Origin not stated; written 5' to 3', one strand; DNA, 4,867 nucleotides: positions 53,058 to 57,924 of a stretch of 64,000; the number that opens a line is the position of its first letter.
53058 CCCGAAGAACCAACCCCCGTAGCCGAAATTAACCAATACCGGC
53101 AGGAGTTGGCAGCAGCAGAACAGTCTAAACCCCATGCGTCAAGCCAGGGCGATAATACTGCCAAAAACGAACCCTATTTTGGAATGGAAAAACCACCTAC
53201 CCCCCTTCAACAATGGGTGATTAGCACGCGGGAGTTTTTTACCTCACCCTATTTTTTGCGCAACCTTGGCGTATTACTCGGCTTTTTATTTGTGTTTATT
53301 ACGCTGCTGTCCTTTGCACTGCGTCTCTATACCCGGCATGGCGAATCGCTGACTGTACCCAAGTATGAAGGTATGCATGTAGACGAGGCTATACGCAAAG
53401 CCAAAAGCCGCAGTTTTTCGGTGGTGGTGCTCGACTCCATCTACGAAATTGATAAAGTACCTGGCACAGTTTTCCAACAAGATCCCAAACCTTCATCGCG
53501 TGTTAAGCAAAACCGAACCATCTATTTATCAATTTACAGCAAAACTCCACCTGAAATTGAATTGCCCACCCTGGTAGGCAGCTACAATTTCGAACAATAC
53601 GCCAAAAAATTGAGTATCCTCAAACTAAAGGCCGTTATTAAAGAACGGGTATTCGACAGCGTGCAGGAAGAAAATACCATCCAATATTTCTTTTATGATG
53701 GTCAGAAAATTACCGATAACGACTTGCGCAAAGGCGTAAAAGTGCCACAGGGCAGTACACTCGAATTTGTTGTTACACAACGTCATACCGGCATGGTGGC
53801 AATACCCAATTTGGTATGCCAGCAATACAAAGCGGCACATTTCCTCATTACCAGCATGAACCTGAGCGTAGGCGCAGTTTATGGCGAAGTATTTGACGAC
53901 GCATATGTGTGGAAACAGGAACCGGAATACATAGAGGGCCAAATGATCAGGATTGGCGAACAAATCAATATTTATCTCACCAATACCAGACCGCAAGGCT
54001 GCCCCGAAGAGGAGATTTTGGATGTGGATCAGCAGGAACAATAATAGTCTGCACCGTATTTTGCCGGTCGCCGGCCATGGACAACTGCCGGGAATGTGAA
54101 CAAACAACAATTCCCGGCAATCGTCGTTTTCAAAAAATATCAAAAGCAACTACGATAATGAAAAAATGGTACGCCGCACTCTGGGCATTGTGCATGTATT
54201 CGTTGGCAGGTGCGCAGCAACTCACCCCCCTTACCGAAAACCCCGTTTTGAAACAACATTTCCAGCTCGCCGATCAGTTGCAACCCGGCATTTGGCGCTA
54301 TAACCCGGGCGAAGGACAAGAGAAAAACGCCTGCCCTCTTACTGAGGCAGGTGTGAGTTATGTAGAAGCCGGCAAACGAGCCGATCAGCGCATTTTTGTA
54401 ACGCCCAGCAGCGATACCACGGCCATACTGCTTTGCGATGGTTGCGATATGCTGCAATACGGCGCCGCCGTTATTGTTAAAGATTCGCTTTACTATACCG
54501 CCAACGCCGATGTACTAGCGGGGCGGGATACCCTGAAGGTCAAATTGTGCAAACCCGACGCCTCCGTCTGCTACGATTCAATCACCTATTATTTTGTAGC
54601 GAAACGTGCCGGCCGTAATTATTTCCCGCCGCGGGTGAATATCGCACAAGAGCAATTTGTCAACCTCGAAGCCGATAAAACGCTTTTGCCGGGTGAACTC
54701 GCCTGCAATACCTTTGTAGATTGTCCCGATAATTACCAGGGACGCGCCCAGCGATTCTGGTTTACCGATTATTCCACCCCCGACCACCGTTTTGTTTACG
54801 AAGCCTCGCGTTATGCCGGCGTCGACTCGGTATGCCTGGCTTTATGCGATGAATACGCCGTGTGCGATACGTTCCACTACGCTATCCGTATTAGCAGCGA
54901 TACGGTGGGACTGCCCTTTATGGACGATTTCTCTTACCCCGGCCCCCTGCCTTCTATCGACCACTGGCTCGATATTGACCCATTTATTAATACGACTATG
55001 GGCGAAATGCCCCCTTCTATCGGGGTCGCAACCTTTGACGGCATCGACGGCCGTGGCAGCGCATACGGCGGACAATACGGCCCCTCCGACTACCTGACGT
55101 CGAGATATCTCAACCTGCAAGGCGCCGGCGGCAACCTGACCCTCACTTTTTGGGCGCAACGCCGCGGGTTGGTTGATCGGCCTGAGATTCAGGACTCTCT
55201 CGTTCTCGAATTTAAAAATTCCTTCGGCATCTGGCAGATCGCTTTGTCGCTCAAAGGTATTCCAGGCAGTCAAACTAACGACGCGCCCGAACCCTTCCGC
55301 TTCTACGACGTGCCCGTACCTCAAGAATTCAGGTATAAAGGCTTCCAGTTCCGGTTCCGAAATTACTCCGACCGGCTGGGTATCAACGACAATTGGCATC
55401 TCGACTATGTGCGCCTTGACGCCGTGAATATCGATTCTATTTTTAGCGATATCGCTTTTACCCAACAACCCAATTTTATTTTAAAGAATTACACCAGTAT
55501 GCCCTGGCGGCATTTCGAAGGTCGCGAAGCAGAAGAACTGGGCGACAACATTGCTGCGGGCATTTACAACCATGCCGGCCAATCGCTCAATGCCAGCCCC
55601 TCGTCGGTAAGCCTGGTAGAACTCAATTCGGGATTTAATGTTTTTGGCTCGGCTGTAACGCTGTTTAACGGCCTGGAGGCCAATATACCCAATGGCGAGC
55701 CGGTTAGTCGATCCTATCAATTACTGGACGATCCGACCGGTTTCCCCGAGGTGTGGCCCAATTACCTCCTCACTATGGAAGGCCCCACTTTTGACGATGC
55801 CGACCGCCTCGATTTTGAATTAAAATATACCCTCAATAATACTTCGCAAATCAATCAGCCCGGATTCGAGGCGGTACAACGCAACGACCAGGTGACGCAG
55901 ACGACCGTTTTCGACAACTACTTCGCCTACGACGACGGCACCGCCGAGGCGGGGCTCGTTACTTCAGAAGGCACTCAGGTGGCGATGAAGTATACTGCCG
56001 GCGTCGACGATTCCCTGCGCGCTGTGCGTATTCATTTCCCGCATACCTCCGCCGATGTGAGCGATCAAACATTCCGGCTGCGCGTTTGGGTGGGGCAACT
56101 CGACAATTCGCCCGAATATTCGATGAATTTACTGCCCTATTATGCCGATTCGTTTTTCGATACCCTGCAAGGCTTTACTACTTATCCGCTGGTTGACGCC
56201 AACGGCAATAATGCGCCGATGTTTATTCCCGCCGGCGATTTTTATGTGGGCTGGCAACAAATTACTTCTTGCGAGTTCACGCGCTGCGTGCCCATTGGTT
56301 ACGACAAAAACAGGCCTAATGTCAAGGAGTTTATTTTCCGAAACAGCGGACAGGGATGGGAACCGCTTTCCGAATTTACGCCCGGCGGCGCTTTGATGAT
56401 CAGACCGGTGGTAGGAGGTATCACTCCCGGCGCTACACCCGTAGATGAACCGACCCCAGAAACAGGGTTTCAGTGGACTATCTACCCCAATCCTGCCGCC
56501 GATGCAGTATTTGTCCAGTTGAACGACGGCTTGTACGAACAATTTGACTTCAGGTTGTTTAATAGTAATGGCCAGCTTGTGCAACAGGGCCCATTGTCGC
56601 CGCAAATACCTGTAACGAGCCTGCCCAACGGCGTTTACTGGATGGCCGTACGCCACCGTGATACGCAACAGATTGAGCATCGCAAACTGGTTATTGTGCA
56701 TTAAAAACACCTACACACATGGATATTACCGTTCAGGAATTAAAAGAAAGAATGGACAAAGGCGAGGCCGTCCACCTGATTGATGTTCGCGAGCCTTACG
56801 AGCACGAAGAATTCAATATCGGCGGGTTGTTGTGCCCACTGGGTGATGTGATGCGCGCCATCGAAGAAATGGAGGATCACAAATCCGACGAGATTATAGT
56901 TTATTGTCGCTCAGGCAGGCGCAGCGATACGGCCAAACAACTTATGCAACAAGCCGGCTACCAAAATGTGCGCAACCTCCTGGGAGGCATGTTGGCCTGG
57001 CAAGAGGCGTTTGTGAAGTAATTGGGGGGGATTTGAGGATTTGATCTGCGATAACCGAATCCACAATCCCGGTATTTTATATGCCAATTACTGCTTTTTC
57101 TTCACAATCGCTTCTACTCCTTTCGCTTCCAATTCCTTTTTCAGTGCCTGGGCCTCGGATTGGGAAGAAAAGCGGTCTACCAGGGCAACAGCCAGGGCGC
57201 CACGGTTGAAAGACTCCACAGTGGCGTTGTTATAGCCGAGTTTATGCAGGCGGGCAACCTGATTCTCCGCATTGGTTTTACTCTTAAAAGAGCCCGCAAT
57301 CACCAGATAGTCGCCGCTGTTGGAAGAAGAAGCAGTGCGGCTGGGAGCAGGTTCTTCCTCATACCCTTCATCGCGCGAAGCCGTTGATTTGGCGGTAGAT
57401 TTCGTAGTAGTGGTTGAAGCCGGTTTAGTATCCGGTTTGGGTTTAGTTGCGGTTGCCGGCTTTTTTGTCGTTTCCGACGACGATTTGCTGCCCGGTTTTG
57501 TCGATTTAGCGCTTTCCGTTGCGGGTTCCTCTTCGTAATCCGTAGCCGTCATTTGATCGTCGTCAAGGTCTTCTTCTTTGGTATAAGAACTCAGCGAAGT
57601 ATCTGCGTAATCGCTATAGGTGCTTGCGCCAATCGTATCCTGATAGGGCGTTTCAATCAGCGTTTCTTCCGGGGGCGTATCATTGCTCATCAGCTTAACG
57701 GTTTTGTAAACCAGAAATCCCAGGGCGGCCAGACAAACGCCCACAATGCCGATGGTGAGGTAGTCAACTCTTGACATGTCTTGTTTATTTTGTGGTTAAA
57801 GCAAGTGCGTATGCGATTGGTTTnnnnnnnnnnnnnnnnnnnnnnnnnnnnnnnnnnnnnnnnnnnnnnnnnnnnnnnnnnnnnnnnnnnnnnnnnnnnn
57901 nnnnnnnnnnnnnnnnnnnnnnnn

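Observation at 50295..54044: Ddl-Ddl-TM-PASTAx3 fusion: cytoplasmic D-Ala-D-Ala ligase modules hard-wired to extracytoplasmic peptidoglycan-sensing domains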

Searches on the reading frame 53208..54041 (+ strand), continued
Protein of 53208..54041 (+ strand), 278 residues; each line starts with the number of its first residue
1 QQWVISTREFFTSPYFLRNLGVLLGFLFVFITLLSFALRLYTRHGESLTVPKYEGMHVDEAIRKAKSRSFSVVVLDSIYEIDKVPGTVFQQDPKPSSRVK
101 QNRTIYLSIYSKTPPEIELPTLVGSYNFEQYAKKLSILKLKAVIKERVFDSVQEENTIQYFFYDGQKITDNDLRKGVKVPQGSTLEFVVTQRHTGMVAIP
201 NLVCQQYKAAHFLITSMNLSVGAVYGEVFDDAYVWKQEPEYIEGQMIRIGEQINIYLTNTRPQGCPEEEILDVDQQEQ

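Call 84: find_homologous_proteins(query=P0328, max_evalue=1e-20)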
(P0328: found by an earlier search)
Query P0328 (915 aa): 4916 proteins with E <= 1e-20 among 8000 candidates; the best 120 are listed.
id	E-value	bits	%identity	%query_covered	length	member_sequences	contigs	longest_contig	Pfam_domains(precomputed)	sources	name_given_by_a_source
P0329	0.0e+0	2048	98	100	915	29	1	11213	PF01820.28,PF13535.12,PF07478.19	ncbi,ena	-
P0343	0.0e+0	2027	97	100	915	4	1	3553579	PF01820.28,PF13535.12,PF07478.19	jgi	jgi:UDP-N-acetylmuramate--alanine ligase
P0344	0.0e+0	1847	88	100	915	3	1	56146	PF01820.28,PF13535.12,PF07478.19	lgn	-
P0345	0.0e+0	1766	84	100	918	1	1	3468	PF01820.28,PF13535.12,PF07478.19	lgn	-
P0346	0.0e+0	1671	79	100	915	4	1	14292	PF01820.28,PF13535.12,PF07478.19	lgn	-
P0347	0.0e+0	1643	78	100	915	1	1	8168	PF01820.28,PF13535.12,PF07478.19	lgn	-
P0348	0.0e+0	1617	77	100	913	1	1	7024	PF01820.28,PF13535.12,PF07478.19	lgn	-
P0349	0.0e+0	1360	67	99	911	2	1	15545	PF01820.28,PF13535.12,PF07478.19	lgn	-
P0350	0.0e+0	1313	63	99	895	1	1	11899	PF01820.28,PF13535.12,PF07478.19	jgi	jgi:UDP-N-acetylmuramate--alanine ligase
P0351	0.0e+0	1292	63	99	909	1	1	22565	PF01820.28,PF13535.12,PF07478.19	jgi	jgi:D-alanine-D-alanine ligase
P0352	0.0e+0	1287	64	99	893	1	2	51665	PF01820.28,PF13535.12,PF07478.19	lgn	-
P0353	0.0e+0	1286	64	99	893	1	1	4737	PF01820.28,PF13535.12,PF07478.19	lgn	-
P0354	0.0e+0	1285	63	99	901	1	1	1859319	PF01820.28,PF13535.12,PF07478.19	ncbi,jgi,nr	ncbi:MAG: D-alanine--D-alanine ligase [Bacteroidota bacterium]|jgi:D-alanine-D-alanine ligase|nr:D-a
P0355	0.0e+0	1284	64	99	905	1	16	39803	PF01820.28,PF13535.12,PF02222.28,PF02655.20,PF07478.19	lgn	-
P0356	0.0e+0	1284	63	99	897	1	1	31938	PF01820.28,PF13535.12,PF02655.20,PF07478.19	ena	-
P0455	0.0e+0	1252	62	98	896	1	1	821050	PF01820.28,PF13535.12,PF07478.19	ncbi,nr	ncbi:MAG: D-alanine--D-alanine ligase [Sphingobacteriaceae bacterium]|nr:D-alanine--D-alanine ligase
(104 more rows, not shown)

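Call 94: find_encoding_contigs(protein=P0455, flank=6000, max_places=1)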
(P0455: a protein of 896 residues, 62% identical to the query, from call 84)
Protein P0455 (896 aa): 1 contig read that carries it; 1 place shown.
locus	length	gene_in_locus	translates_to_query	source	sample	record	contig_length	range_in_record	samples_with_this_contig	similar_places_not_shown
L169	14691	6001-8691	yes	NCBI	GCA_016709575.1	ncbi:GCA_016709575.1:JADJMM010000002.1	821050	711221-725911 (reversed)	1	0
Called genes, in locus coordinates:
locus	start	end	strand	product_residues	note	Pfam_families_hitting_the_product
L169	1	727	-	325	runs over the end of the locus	-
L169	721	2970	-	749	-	-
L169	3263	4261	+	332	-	PF01073:3Beta_HSD, PF01370:Epimerase, PF02719:Polysacc_synt_2, PF04321:RmlD_sub_bind, PF07993:NAD_binding_4 (faint), PF13460:NAD_binding_10, PF16363:GDP_Man_Dehyd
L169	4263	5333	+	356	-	PF00534:Glycos_transf_1, PF13692:Glyco_trans_1_4, PF13524:Glyco_trans_1_2 (faint)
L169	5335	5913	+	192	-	PF01725:Ham1p_like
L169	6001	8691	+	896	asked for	PF01820:Dala_Dala_lig_N, PF07478:Dala_Dala_lig_C, PF13535:ATP-grasp_4 (faint), PF07478:Dala_Dala_lig_C, PF01820:Dala_Dala_lig_N, PF07478:Dala_Dala_lig_C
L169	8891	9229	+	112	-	-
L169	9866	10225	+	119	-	-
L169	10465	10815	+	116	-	-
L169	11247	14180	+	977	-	-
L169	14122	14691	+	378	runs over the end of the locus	PF18911:PKD_4 (faint), PF13585:CHU_C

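Call 95: find_encoding_contigs(protein=P0354, flank=6000, max_places=1)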
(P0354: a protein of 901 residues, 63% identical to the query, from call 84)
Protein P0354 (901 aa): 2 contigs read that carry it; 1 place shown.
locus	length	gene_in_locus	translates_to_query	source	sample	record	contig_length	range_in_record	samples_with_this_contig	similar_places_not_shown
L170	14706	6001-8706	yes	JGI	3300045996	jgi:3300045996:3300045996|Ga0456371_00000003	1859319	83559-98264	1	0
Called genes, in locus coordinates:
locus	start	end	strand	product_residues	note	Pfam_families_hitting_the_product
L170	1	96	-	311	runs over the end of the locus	PF07021:MetW (weak), PF13489:Methyltransf_23, PF13847:Methyltransf_31, PF08241:Methyltransf_11, PF08242:Methyltransf_12, PF13649:Methyltransf_25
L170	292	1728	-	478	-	PF01943:Polysacc_synt, PF13440:Polysacc_synt_3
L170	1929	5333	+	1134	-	PF18911:PKD_4, PF00801:PKD (weak), PF18911:PKD_4, PF18962:Por_Secre_tail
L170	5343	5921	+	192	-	PF01725:Ham1p_like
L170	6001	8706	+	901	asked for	PF01820:Dala_Dala_lig_N, PF07478:Dala_Dala_lig_C, PF13535:ATP-grasp_4 (faint), PF07478:Dala_Dala_lig_C, PF01820:Dala_Dala_lig_N, PF07478:Dala_Dala_lig_C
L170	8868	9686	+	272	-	PF03793:PASTA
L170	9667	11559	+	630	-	PF18962:Por_Secre_tail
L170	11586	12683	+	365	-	PF01479:S4, PF00849:PseudoU_synth_2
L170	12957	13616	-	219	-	PF01625:PMSR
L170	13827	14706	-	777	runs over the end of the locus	PF05036:SPOR (faint)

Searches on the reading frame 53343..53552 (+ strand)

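Call 8: search_protein_families(library=pfam, proteins=[window:53343-53552:+], max_evalue=10)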
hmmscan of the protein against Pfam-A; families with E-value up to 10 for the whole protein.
seq(70 aa): 1 family
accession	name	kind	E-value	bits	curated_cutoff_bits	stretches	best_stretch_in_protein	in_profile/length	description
PF03793.24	PASTA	-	7.7e-12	45.4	23.2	1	4-64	2-62/64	PASTA domain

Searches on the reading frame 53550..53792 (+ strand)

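Call 8: search_protein_families(library=pfam, proteins=[window:53550-53792:+], max_evalue=10)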
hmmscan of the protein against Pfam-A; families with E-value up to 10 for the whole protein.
seq(81 aa): 2 families
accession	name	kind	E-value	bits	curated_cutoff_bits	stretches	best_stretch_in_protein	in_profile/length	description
PF00240.29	ubiquitin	-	0.0063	16.7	25.4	1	19-78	17-72/72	Ubiquitin family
PF03793.24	PASTA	-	0.041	14.3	23.2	1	4-75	2-62/64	PASTA domain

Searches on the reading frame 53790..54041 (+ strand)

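Call 8: search_protein_families(library=pfam, proteins=[window:53790-54041:+], max_evalue=10)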
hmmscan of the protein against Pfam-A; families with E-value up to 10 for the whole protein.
seq(84 aa): 1 family
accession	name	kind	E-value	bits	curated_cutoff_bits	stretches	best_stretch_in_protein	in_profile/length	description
PF03793.24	PASTA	-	0.038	14.4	23.2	1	3-63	1-62/64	PASTA domain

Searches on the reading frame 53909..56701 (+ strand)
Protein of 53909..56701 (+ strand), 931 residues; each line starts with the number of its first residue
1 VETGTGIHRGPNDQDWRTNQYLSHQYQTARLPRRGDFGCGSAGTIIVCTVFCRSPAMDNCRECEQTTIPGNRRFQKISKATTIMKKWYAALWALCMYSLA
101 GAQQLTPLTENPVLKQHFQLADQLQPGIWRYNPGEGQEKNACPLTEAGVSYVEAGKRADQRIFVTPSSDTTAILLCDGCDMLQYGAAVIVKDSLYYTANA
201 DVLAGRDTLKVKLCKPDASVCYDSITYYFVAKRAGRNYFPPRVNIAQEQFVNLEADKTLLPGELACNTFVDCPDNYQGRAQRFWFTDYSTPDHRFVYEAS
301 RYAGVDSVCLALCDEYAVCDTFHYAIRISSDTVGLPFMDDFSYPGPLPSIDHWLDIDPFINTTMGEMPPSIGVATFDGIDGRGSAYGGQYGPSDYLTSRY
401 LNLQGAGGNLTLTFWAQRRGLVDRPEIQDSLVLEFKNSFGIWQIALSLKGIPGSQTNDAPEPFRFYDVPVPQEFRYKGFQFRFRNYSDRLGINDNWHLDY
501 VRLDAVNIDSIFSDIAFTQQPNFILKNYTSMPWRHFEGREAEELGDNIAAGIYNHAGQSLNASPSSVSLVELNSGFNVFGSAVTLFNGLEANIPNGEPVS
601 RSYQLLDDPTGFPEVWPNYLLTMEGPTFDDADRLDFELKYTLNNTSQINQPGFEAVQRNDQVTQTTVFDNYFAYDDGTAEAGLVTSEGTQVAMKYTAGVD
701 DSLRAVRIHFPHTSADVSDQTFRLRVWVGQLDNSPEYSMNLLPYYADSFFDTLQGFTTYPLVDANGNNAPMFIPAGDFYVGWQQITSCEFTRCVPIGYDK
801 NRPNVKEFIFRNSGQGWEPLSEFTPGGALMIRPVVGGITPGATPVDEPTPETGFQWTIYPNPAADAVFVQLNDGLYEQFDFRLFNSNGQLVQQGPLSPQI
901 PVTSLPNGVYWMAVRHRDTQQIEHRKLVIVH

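Call 9: search_protein_families(library=pfam, proteins=[window:53909-56701:+], max_evalue=0.001)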
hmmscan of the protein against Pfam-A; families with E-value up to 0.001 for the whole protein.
window:53909-56701:+ (931 aa): 1 family
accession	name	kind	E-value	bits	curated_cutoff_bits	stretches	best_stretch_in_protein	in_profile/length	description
PF18962.6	Por_Secre_tail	-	7.4e-10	39.4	27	1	858-929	1-75/75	Secretion system C-terminal sorting domain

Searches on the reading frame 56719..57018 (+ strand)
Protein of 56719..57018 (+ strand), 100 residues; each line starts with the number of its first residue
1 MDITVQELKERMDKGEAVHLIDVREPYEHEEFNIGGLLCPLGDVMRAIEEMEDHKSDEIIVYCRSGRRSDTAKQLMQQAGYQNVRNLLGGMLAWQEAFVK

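Call 45: search_protein_families(library=pfam, proteins=[window:56719-57018:+], max_evalue=0.001)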
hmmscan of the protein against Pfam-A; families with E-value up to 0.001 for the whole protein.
window:56719-57018:+ (100 aa): 1 family
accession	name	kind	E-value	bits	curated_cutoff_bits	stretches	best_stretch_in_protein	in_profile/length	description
PF00581.25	Rhodanese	-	1.5e-19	70.7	22.2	1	4-97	1-102/102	Rhodanese-like domain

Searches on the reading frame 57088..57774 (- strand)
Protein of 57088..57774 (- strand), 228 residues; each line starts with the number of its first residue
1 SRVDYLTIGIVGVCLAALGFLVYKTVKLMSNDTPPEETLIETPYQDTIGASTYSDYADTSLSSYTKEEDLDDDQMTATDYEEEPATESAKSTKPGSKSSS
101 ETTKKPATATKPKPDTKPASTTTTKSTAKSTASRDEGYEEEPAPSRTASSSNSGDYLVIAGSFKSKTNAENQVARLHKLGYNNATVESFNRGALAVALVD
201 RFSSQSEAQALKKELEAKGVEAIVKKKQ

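Call 9: search_protein_families(library=pfam, proteins=[window:57088-57774:-], max_evalue=0.001)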
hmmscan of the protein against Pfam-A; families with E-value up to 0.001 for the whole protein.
window:57088-57774:- (228 aa): 1 family
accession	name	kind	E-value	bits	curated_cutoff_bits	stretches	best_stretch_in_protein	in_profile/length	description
PF05036.18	SPOR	-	5.9e-12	46.2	21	1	153-225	2-75/76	SPOR domain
